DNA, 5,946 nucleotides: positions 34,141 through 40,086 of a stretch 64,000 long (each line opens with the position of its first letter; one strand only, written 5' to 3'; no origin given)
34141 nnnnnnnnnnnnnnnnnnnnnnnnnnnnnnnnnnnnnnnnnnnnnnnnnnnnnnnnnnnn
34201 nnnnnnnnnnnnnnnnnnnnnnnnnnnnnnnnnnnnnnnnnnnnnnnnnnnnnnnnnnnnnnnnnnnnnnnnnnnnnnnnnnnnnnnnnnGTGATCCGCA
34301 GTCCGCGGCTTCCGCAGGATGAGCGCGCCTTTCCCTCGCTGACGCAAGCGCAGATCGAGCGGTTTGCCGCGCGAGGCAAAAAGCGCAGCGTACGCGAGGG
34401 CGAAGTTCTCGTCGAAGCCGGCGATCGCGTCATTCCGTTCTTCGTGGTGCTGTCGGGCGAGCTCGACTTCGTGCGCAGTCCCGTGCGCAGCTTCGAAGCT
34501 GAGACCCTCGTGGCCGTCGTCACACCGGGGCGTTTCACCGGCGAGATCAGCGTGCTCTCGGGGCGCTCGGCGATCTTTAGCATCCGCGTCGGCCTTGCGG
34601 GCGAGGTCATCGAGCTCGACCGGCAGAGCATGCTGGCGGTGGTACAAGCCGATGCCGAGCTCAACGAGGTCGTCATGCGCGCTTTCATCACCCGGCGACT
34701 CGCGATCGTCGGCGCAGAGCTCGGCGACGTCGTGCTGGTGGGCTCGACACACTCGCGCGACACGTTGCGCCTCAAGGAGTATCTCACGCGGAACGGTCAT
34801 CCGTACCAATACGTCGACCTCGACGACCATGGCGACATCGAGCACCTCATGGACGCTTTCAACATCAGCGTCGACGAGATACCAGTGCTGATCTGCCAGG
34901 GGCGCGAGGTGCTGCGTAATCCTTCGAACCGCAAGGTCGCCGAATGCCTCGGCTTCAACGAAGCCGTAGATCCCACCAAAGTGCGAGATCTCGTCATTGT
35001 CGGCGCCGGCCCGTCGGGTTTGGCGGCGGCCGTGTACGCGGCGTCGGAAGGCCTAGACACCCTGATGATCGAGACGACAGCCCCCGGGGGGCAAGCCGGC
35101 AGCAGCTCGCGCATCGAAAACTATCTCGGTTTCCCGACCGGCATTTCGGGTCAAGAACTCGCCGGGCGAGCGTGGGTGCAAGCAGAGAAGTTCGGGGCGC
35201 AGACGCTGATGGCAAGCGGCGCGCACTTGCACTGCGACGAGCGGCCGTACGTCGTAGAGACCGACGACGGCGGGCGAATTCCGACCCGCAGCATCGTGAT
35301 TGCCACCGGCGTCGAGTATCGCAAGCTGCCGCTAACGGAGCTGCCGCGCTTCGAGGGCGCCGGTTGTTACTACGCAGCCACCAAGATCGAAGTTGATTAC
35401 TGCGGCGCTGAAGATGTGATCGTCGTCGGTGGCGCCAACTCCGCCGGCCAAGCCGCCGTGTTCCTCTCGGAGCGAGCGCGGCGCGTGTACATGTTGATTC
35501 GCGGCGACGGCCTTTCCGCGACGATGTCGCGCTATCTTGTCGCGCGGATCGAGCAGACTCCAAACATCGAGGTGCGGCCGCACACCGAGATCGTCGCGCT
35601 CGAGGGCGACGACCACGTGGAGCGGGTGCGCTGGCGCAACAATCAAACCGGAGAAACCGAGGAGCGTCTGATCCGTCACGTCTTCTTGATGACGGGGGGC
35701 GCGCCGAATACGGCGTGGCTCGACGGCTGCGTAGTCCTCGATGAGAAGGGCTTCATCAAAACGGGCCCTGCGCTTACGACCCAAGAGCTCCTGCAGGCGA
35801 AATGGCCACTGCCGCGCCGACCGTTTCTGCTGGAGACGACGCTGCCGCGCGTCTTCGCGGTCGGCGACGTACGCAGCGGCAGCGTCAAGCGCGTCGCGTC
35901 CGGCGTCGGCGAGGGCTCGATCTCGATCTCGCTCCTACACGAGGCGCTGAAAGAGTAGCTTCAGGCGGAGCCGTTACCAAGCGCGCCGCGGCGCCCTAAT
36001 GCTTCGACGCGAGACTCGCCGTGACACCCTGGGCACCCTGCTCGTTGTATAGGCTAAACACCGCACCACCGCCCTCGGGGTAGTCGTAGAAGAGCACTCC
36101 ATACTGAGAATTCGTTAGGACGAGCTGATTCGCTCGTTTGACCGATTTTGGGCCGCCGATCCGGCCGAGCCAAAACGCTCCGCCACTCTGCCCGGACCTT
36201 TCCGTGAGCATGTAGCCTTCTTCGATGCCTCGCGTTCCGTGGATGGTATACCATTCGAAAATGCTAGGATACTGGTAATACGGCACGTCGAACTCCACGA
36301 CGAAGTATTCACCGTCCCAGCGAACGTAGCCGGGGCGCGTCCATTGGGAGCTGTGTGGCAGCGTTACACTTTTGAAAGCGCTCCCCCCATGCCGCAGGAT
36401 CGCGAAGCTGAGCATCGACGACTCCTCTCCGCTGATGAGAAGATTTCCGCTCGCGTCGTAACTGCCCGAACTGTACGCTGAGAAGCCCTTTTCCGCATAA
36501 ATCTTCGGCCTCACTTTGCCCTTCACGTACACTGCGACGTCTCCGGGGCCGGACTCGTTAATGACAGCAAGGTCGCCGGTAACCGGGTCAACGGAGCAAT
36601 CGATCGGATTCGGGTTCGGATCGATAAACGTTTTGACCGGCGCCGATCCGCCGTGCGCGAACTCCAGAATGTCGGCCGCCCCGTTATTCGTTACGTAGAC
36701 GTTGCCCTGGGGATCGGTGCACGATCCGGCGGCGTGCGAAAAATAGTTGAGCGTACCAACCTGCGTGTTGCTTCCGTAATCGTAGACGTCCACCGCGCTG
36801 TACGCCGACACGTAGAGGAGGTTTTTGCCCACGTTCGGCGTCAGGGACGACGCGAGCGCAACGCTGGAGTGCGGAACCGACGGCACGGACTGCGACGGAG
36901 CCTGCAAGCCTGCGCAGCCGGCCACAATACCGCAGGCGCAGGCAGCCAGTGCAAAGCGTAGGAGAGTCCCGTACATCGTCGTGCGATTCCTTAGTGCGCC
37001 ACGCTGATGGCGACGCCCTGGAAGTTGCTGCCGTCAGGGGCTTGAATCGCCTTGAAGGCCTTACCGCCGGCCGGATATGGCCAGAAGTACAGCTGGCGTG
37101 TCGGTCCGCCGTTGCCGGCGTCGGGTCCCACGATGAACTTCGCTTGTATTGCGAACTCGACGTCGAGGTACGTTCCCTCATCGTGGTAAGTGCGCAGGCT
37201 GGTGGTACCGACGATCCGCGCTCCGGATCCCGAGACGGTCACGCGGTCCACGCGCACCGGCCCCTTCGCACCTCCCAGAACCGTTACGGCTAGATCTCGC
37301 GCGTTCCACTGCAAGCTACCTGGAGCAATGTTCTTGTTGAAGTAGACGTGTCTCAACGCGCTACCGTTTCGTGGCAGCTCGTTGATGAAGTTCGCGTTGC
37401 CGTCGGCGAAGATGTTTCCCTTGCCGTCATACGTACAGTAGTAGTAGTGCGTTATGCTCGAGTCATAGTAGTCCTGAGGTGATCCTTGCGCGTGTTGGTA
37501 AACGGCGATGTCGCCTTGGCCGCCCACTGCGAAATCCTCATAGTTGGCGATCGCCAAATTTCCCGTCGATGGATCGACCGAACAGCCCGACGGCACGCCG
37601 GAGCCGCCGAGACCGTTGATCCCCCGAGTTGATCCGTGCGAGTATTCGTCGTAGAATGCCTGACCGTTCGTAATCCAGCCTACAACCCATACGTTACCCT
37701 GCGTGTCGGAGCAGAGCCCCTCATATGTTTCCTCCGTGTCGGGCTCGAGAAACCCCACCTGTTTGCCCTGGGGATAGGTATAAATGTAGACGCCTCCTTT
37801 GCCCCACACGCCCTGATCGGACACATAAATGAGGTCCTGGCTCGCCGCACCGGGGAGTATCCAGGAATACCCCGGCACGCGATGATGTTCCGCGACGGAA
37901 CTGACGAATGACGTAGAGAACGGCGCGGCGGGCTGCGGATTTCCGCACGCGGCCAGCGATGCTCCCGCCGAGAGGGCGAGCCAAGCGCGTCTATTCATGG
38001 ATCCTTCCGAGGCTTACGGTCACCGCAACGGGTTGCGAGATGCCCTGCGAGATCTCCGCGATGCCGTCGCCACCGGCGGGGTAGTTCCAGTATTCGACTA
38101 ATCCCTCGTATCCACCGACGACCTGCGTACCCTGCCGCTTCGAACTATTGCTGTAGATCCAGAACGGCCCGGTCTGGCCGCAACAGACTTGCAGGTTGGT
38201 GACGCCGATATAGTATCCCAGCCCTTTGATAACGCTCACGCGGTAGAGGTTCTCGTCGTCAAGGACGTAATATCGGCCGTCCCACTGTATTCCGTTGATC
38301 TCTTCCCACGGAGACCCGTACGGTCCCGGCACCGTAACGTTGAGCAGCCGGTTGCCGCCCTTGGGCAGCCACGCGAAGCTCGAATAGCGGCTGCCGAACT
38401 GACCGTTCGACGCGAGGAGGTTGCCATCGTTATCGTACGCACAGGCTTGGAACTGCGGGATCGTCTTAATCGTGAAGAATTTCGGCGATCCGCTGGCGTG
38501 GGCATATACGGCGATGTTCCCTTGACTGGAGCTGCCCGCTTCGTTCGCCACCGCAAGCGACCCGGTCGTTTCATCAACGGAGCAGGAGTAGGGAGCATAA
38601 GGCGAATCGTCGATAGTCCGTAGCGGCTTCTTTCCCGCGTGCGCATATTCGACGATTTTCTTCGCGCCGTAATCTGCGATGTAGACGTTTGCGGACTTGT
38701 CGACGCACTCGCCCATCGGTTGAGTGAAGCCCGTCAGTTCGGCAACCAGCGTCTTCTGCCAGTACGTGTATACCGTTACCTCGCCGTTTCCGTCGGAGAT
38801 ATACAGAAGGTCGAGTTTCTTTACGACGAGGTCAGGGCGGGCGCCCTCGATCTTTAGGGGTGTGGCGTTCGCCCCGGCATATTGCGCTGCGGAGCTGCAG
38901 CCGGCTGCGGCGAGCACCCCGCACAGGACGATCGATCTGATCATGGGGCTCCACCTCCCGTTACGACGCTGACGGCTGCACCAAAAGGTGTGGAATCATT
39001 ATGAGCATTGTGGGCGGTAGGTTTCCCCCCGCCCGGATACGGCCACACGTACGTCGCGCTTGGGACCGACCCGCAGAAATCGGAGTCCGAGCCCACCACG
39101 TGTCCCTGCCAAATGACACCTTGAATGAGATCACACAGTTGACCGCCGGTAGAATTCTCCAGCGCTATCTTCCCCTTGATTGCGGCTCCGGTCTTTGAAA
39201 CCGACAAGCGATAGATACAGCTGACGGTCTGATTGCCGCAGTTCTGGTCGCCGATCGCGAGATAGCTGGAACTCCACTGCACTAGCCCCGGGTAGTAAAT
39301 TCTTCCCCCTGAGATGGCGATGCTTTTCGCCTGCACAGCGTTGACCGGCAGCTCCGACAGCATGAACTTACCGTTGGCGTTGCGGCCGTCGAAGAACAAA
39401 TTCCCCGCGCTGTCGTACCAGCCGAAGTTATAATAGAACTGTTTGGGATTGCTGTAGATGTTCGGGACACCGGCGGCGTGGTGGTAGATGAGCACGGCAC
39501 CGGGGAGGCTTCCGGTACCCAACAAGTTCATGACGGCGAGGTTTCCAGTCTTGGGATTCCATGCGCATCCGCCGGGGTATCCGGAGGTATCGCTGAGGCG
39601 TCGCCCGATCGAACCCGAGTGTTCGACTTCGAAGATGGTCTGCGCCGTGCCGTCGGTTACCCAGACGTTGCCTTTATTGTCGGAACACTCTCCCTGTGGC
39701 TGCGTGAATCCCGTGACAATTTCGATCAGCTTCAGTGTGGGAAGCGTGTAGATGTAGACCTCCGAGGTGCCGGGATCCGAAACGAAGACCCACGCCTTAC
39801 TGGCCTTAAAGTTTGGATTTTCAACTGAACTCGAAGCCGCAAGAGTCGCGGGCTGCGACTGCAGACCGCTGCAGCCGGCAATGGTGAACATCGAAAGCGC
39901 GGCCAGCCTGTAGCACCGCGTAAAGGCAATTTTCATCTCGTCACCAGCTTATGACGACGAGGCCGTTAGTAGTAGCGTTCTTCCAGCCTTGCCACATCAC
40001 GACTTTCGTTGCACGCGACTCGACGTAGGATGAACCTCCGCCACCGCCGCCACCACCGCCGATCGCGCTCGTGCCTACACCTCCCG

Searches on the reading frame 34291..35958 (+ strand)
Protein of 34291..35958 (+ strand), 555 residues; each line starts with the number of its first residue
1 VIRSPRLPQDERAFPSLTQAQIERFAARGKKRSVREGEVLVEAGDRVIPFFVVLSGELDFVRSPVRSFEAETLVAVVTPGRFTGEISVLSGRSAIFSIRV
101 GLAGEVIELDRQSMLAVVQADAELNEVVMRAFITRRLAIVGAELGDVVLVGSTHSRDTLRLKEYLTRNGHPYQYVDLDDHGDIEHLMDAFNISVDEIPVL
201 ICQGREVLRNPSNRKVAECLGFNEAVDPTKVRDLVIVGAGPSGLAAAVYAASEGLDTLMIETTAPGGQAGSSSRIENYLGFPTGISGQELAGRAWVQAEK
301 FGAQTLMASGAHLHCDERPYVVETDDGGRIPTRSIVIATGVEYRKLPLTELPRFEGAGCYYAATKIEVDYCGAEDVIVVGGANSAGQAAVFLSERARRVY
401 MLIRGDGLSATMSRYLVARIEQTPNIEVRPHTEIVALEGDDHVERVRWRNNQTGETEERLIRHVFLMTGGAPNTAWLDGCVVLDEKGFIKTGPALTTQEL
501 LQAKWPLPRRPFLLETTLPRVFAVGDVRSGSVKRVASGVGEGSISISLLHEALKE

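Call 26: search_protein_families(library=pfam, proteins=[window:34291-35958:+], max_evalue=0.01)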
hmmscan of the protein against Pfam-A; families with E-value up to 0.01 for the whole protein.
window:34291-35958:+ (555 aa): 13 families
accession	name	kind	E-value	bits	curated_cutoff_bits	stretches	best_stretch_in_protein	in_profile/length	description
PF07992.20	Pyr_redox_2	-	1.9e-27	96.9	26.1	1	233-542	2-291/291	Pyridine nucleotide-disulphide oxidoreductase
PF13738.12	Pyr_redox_3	-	4.5e-19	69.3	30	2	317-489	111-287/305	Pyridine nucleotide-disulphide oxidoreductase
PF00027.35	cNMP_binding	-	7.1e-10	39.2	27.5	1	32-120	2-88/89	Cyclic nucleotide-binding domain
PF00070.33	Pyr_redox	-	8.5e-10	39.5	22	1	376-448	2-79/82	Pyridine nucleotide-disulphide oxidoreductase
PF12831.13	FAD_oxidored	-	4.5e-09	36.5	27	1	233-271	1-40/416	FAD dependent oxidoreductase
PF01946.23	Thi4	-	5.1e-07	29.6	26.2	1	230-270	16-58/235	Thi4 family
PF13450.12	NAD_binding_8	-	3.2e-06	27.8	21.9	1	236-274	1-40/68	NAD(P)-binding Rossmann-like domain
PF00890.30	FAD_binding_2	-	9.2e-06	25.5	20.4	1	233-272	1-41/414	FAD binding domain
PF01494.25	FAD_binding_3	-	3.6e-05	23.6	22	1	234-264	4-34/349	FAD binding domain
PF01266.30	DAO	-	5.1e-05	23.4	27.9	1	233-274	1-44/353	FAD dependent oxidoreductase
PF03486.20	HI0933_like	-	0.00051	20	50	1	233-263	2-32/244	HI0933-like protein Rossmann domain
PF01134.28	GIDA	-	0.0008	19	22.1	1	233-261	1-29/391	Glucose inhibited division protein A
PF13434.12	Lys_Orn_oxgnase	-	0.0057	16.3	21.3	0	231-262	2-34/339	L-lysine 6-monooxygenase/L-ornithine 5-monooxygenase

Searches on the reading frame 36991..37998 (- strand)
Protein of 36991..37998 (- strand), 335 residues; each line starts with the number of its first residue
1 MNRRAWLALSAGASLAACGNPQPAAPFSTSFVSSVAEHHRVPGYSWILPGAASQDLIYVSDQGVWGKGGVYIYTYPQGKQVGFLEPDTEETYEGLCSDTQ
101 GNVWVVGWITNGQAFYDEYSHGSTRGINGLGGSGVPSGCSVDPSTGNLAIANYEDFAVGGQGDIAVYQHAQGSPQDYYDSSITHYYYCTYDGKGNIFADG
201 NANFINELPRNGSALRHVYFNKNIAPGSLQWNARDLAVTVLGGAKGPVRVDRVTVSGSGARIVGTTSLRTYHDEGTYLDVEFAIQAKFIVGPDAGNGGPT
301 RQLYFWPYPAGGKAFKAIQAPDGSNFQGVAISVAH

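Call 3: search_protein_families(library=pfam, proteins=[window:36991-37998:-], max_evalue=1)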
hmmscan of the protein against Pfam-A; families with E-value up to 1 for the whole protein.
window:36991-37998:- (335 aa): 1 family
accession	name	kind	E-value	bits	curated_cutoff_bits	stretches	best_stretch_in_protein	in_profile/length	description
PF01436.27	NHL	-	0.12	12.9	20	0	94-105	6-17/28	NHL repeat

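Call 12: search_protein_families(library=ncbifam, proteins=[window:36991-37998:-], max_evalue=0.01)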
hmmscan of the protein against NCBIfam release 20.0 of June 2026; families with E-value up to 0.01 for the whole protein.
window:36991-37998:- (335 aa): 0 families

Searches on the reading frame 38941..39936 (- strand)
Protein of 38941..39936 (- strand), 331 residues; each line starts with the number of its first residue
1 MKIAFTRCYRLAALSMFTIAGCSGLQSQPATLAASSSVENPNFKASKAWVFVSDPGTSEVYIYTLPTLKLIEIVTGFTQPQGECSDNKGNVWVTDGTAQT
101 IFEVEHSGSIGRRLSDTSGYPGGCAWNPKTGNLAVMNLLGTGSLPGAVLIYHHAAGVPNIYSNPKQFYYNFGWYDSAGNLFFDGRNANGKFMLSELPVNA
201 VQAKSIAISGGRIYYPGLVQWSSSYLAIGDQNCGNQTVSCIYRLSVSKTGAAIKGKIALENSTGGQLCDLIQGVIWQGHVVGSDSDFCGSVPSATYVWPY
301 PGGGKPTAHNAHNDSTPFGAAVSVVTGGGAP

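Call 3: search_protein_families(library=pfam, proteins=[window:38941-39936:-], max_evalue=1)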
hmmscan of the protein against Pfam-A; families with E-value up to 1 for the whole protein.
window:38941-39936:- (331 aa): 2 families
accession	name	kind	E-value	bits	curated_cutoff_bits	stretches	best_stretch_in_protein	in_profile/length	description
PF01436.27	NHL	-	0.034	14.6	20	1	77-97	1-21/28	NHL repeat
PF07233.18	DUF1425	-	0.036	14.4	28.3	1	157-202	34-79/96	Protein of unknown function (DUF1425)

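Call 12: search_protein_families(library=ncbifam, proteins=[window:38941-39936:-], max_evalue=0.01)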
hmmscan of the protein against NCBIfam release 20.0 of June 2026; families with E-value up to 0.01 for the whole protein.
window:38941-39936:- (331 aa): 0 families
